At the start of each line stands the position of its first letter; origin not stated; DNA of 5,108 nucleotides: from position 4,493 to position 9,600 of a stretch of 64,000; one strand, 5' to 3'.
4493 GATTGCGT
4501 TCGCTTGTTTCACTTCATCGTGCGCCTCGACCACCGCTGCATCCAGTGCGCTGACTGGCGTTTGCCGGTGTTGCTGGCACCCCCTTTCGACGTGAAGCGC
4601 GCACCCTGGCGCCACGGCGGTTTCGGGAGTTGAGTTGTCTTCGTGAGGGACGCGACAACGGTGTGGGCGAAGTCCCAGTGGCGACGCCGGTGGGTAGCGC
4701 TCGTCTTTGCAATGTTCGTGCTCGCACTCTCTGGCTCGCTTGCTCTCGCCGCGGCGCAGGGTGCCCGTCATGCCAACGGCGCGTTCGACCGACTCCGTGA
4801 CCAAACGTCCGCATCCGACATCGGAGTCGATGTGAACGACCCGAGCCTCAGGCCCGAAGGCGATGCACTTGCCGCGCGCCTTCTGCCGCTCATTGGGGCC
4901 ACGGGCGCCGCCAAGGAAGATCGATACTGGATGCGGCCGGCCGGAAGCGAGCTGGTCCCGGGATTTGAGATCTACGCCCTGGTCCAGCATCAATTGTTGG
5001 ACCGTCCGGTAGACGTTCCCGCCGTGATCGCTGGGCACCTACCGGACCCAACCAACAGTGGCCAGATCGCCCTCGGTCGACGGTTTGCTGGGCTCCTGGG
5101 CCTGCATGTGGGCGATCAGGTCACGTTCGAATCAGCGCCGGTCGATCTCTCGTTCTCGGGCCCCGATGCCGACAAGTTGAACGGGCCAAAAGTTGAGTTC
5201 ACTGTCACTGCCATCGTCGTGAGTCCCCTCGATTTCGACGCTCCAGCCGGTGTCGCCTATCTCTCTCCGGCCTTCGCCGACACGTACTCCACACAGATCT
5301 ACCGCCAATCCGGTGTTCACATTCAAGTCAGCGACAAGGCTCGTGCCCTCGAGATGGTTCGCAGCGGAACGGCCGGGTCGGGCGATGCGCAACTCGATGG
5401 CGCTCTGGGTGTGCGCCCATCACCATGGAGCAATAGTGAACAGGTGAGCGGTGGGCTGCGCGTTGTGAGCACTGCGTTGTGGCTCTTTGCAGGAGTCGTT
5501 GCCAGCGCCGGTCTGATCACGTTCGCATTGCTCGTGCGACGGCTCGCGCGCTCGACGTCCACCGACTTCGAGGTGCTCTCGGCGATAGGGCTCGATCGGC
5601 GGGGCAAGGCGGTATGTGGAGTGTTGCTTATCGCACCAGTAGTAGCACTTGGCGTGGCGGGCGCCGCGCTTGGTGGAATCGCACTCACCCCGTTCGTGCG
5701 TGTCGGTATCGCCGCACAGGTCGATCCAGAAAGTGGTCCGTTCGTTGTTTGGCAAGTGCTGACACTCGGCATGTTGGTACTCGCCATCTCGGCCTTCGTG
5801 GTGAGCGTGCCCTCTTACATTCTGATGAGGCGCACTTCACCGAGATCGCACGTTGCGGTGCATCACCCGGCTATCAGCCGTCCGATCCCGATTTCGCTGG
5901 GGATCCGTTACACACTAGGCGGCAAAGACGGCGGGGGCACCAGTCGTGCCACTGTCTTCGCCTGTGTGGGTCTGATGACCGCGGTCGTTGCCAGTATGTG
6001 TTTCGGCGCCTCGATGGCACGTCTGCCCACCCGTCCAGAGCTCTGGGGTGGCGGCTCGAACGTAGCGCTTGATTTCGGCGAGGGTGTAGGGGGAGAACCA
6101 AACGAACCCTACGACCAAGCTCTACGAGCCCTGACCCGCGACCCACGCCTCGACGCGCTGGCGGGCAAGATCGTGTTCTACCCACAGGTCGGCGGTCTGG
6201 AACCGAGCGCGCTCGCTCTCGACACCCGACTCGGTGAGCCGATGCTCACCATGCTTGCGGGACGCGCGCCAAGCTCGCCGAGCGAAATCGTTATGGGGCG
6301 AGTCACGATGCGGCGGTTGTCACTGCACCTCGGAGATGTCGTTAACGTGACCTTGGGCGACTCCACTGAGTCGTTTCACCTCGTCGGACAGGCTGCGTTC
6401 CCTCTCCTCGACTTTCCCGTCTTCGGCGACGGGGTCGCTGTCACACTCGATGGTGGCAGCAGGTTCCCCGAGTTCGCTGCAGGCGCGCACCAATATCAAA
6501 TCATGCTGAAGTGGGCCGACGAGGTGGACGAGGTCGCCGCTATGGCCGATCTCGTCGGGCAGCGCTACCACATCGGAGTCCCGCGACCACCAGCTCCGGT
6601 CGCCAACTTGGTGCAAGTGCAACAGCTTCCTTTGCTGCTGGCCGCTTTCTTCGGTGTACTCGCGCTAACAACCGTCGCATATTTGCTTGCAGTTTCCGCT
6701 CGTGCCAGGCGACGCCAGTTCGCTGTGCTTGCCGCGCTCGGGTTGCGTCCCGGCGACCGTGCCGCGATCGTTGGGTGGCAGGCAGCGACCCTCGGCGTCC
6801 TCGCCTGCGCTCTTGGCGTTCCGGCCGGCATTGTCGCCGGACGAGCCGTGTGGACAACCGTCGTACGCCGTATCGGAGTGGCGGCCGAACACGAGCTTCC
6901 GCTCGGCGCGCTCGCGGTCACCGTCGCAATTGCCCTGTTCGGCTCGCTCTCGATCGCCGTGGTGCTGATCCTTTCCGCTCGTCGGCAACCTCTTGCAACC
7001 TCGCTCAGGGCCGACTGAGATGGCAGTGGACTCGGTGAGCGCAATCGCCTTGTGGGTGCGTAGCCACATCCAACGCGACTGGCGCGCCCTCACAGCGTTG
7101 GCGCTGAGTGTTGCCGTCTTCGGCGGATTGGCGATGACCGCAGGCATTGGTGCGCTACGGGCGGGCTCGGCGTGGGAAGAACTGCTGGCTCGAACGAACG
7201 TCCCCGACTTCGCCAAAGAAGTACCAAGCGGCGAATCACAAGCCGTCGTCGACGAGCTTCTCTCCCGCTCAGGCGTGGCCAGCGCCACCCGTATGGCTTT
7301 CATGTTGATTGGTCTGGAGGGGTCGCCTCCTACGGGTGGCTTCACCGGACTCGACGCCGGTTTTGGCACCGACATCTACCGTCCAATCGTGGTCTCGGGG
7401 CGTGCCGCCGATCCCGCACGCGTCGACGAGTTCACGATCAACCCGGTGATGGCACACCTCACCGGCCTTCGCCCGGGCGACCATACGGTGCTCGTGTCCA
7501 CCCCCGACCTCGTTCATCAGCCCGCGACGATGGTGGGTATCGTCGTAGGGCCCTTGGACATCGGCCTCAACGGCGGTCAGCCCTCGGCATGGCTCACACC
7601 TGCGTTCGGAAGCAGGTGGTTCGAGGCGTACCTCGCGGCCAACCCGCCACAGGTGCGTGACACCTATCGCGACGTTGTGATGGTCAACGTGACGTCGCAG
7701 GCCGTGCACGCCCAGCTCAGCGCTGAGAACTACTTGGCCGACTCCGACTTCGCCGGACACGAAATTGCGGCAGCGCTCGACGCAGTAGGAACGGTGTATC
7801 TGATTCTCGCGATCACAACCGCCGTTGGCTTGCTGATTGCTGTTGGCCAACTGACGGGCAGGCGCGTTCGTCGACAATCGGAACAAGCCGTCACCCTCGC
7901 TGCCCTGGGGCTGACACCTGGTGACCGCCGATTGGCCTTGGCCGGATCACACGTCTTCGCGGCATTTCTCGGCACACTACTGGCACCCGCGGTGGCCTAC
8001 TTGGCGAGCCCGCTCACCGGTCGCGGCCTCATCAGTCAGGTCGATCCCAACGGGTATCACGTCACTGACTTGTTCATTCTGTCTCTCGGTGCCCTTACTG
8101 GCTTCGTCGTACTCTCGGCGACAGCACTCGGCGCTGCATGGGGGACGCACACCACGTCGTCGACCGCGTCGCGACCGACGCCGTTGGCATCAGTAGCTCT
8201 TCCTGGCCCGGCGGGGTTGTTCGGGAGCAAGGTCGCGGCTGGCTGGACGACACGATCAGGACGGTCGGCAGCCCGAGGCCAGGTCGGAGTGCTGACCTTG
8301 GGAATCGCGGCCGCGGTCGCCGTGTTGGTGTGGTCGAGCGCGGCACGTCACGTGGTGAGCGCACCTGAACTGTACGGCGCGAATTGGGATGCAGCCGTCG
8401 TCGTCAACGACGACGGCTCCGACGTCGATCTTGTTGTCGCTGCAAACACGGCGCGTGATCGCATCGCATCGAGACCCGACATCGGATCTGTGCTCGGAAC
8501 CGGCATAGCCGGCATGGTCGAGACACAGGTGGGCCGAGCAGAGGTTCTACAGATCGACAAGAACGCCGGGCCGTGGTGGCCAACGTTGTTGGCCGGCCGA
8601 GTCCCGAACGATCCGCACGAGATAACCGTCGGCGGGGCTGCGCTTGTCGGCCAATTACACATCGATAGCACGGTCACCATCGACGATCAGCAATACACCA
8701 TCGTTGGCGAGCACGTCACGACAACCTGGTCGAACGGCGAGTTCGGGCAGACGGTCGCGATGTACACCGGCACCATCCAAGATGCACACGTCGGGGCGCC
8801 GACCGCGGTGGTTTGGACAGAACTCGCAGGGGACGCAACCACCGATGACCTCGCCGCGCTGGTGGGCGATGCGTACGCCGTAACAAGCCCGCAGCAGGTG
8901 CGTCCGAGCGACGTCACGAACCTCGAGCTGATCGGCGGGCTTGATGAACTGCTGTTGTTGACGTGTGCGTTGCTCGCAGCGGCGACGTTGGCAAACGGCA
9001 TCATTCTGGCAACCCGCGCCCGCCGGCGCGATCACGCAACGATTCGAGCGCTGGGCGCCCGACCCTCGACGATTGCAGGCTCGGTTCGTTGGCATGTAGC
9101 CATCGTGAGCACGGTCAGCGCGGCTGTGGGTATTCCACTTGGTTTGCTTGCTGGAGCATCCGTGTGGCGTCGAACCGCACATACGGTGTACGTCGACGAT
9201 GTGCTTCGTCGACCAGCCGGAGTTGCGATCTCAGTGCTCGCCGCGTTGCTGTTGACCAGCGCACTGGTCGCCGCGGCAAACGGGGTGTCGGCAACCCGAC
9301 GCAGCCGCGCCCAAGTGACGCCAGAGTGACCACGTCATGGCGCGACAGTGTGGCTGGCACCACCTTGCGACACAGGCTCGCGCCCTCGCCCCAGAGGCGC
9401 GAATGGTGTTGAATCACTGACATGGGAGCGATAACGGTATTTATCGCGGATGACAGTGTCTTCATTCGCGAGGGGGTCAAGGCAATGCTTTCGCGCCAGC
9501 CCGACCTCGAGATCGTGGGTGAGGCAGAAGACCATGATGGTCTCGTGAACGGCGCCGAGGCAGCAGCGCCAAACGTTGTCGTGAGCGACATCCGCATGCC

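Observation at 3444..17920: FtsX/MacB permease cluster wired to a branched two-component system, a receiver-cyclase and a neighbouring cNMP receptor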

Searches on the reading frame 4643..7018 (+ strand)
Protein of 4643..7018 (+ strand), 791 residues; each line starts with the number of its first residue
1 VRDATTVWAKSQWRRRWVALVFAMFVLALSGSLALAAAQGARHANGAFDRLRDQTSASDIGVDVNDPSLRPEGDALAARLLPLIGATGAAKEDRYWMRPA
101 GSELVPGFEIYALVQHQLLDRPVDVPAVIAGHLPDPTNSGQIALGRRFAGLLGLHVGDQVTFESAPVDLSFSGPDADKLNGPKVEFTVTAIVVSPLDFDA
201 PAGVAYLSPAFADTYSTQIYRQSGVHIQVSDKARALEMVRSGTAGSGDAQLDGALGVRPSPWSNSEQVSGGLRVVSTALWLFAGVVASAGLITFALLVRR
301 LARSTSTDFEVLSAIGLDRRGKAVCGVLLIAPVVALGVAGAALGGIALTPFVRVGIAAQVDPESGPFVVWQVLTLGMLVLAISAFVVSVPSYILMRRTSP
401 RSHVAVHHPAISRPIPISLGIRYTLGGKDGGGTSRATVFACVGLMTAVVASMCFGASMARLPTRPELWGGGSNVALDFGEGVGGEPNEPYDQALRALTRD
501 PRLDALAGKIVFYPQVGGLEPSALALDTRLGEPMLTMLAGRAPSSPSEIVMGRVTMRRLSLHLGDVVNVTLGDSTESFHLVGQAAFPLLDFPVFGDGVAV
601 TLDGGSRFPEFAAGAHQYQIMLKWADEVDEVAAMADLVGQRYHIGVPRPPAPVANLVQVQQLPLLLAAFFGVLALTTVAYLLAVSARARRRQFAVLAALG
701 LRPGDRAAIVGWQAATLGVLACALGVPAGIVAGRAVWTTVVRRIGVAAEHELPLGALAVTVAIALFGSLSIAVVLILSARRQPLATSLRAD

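Call 3: search_protein_families(library=pfam, proteins=[window:4643-7018:+], max_evalue=0.01)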
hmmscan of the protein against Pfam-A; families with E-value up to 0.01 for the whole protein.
window:4643-7018:+ (791 aa): 1 family
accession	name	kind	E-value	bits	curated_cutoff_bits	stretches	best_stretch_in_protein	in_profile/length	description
PF02687.27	FtsX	-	1.9e-11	44.5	25.5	2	665-780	2-117/120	FtsX-like permease C-terminal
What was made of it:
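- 4643..7018 (+): FtsX permease 1: 8 predicted helices and two ~220-aa extracytoplasmic domains. Pfam FtsX, two stretches (call 3).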

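Call 6: search_protein_families(library=ncbifam, proteins=[window:4643-7018:+], max_evalue=0.001)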
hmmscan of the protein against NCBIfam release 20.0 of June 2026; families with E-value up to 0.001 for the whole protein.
window:4643-7018:+ (791 aa): 1 family
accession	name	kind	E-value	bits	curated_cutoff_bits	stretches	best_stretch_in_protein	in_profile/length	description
TIGR02212.1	lolCE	equivalog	6.9e-06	25.2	362.45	0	138-239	139-236/411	lipoprotein-releasing ABC transporter permease subunit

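Call 58: search_protein_families(library=padloc, proteins=[window:4643-7018:+], max_evalue=0.001)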
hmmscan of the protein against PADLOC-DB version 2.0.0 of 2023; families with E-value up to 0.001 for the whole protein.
window:4643-7018:+ (791 aa): 1 family
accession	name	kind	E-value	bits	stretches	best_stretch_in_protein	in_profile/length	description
PDLC01991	CARF_m8--CARF_LolE_TM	-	1.1e-05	21.9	1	672-769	445-541/810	-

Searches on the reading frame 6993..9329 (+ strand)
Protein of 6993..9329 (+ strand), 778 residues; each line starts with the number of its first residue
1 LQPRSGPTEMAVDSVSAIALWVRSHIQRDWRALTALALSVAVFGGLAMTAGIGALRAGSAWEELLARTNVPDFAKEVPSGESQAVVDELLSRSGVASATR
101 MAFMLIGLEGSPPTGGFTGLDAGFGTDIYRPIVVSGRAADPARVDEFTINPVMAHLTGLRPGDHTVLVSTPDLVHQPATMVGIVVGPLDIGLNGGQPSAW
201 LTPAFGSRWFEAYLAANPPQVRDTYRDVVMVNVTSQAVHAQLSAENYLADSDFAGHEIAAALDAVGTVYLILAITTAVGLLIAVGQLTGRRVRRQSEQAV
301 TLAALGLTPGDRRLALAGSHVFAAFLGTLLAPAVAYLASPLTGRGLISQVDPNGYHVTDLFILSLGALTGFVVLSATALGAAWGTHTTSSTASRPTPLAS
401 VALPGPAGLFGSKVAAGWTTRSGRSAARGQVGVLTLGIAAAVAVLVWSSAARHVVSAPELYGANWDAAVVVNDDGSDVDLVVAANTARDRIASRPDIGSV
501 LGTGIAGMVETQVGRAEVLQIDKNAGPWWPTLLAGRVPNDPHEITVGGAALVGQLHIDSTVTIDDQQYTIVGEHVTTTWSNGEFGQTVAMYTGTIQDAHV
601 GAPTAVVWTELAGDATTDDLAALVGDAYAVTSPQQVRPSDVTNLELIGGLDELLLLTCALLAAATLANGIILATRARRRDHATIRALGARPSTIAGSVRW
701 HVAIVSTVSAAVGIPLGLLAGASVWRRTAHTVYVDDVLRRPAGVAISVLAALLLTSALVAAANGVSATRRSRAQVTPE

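Call 3: search_protein_families(library=pfam, proteins=[window:6993-9329:+], max_evalue=0.01)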
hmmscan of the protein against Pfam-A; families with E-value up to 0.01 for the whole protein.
window:6993-9329:+ (778 aa): 1 family
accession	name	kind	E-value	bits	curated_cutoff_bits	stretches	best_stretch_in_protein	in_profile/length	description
PF02687.27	FtsX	-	2.9e-12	47.1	25.5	2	655-761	4-110/120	FtsX-like permease C-terminal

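Call 6: search_protein_families(library=ncbifam, proteins=[window:7020-9329:+], max_evalue=0.001)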
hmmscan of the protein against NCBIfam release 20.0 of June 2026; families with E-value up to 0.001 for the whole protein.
window:7020-9329:+ (769 aa): 0 families

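Call 58: search_protein_families(library=padloc, proteins=[window:7020-9329:+], max_evalue=0.001)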
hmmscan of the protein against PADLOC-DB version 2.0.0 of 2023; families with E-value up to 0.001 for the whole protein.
window:7020-9329:+ (769 aa): 0 families

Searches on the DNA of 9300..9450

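Call 54: search_rna_families(source=window, start=9300, end=9450, threshold=evalue, max_evalue=5)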
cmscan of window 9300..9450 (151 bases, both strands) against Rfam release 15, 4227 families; matches with E-value up to 5: 4.
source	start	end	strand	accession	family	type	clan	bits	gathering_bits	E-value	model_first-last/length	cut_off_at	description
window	9366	9444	+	RF02631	Hrs13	Gene; sRNA;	-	16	52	0.077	1-82/82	no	Hfq-regulated sRNA 13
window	9379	9444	-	RF01393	isrJ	Gene; sRNA;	-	13.8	37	2.2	1-75/75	no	isrJ Hfq binding RNA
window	9381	9422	-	RF01302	snoU36a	Gene; snRNA; snoRNA; CD-box;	CL00051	13.7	45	3.4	1-90/90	no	SnoRNA U36a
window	9367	9412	+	RF04018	mir-5316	Gene; miRNA;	-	12.9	70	3.8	1-89/89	no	mir-5316 microRNA precursor family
